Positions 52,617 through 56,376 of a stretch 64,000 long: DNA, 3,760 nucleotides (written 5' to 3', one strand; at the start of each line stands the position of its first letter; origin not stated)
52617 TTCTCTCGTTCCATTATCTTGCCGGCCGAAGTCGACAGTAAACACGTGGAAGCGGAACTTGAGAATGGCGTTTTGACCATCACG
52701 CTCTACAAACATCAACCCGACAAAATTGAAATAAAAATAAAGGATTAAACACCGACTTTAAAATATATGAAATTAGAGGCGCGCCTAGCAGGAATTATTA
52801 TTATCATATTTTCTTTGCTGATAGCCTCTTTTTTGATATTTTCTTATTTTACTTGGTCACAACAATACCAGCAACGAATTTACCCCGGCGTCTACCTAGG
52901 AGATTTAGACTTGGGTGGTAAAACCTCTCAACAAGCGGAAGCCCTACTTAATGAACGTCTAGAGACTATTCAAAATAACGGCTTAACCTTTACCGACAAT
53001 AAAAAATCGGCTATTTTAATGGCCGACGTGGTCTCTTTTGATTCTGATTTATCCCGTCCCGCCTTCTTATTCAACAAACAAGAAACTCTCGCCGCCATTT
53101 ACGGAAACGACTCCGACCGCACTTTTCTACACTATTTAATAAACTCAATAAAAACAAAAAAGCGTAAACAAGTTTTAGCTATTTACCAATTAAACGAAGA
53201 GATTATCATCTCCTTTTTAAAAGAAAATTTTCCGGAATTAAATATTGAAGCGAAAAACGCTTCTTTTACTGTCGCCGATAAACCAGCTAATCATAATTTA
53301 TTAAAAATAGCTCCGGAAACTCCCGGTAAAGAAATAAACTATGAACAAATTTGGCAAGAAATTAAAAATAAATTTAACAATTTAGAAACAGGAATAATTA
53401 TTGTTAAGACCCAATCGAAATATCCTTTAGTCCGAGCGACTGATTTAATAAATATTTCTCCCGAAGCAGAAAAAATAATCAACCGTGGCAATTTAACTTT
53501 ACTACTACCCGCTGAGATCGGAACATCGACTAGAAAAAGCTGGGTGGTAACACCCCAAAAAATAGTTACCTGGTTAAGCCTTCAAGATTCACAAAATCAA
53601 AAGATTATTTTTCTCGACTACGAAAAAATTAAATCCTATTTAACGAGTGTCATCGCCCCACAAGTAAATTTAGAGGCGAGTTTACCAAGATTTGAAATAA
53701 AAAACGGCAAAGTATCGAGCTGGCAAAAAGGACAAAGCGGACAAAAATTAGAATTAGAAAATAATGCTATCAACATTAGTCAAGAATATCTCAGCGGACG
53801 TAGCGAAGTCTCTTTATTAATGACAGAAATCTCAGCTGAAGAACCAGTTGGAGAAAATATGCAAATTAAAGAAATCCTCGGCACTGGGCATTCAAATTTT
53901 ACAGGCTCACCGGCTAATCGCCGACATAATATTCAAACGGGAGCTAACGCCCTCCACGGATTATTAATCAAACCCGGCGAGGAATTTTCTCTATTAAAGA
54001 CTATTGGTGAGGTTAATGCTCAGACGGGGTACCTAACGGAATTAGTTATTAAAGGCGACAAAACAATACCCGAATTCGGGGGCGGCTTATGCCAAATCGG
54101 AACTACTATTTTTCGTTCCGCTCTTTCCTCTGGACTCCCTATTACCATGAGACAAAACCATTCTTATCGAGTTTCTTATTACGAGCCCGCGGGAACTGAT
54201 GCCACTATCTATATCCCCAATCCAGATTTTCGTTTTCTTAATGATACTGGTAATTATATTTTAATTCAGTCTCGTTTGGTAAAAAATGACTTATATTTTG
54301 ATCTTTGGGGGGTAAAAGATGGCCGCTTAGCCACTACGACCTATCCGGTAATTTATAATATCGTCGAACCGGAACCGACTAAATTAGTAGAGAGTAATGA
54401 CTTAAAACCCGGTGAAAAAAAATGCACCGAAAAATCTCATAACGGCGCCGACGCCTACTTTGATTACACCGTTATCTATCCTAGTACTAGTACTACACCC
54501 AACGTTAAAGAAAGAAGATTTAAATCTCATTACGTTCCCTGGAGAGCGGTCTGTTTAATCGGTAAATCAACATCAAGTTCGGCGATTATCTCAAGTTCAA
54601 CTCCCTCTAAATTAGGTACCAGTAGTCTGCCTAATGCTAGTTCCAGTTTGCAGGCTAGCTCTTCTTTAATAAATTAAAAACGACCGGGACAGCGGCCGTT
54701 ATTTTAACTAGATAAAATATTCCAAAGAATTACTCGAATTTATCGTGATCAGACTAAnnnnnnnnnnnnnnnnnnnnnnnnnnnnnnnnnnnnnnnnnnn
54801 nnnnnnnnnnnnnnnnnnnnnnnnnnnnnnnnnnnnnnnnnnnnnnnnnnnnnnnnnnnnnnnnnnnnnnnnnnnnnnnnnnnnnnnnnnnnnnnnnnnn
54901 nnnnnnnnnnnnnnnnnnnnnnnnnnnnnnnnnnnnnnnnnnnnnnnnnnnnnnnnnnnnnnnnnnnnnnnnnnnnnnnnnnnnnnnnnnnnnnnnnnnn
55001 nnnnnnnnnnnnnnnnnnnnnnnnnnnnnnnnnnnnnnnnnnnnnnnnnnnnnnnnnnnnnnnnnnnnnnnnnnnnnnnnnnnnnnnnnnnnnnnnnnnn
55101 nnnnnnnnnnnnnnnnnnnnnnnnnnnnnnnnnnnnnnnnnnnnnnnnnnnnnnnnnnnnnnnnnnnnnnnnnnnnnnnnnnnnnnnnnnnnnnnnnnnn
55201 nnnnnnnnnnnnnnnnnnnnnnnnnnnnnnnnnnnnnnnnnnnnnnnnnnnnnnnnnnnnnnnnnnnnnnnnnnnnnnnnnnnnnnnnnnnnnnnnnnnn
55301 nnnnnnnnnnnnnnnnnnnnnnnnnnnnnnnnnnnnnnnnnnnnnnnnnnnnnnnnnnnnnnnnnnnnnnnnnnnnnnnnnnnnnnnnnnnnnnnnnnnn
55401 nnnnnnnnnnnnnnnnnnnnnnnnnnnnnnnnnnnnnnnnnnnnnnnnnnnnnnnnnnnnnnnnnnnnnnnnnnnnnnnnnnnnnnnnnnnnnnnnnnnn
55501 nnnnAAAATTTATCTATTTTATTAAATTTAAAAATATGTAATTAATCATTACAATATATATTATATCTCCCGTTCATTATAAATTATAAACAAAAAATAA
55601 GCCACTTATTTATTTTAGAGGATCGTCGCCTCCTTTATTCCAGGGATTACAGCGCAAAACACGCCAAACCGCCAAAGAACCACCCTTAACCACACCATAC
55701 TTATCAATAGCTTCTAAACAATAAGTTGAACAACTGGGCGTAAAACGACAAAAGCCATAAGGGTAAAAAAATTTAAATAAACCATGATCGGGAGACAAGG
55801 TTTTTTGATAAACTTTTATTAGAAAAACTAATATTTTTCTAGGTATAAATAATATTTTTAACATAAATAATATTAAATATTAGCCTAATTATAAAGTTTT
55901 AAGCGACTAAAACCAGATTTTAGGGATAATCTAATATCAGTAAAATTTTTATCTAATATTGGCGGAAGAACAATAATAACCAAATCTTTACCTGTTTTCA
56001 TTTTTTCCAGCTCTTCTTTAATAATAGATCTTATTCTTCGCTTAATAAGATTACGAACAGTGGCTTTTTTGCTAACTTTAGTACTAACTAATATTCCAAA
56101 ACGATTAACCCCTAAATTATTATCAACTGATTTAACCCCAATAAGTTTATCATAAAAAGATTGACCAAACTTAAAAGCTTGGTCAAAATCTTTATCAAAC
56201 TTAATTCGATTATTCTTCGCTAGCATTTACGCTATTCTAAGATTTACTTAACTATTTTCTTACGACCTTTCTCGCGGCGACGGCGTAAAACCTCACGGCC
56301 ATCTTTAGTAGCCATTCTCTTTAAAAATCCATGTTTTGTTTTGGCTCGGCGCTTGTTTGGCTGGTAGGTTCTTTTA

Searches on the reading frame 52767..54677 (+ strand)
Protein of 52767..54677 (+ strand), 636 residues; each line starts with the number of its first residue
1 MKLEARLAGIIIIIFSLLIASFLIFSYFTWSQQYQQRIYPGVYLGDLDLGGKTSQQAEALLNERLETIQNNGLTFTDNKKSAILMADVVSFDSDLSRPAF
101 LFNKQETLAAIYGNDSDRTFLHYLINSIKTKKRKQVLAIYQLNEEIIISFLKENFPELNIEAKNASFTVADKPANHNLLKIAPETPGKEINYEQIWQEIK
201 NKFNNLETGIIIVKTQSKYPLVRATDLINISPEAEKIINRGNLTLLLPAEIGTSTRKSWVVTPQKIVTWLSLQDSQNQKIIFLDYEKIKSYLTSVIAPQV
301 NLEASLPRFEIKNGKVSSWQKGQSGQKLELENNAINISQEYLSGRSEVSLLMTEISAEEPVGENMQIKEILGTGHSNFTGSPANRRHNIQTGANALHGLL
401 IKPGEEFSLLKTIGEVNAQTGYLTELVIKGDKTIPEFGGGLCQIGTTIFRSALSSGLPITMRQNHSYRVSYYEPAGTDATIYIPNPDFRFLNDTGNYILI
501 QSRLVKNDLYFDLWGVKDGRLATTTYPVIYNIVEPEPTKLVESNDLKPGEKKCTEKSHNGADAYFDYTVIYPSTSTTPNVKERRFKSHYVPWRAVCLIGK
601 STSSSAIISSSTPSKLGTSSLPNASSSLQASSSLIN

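Call 48: search_protein_families(library=pfam, proteins=[window:52767-54677:+], max_evalue=0.0001)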
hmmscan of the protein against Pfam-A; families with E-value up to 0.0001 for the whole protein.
window:52767-54677:+ (636 aa): 2 families
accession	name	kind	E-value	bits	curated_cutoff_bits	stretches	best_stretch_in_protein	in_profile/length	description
PF04294.18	VanW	-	1.9e-39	134.6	27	1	384-514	1-130/130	VanW like protein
PF12229.13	PG_binding_4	-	4.5e-07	30.5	22.1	0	105-205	15-110/117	Putative peptidoglycan binding domain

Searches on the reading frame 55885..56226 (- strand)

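Call 89: search_protein_families(library=pfam, proteins=[window:55885-56226:-], max_evalue=0.01)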
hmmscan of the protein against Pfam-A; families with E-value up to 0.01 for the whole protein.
window:55885-56226:- (113 aa): 1 family
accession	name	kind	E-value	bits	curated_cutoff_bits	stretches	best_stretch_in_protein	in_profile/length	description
PF00825.24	Ribonuclease_P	-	2.6e-23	82.6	22.3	1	2-109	1-108/109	Ribonuclease P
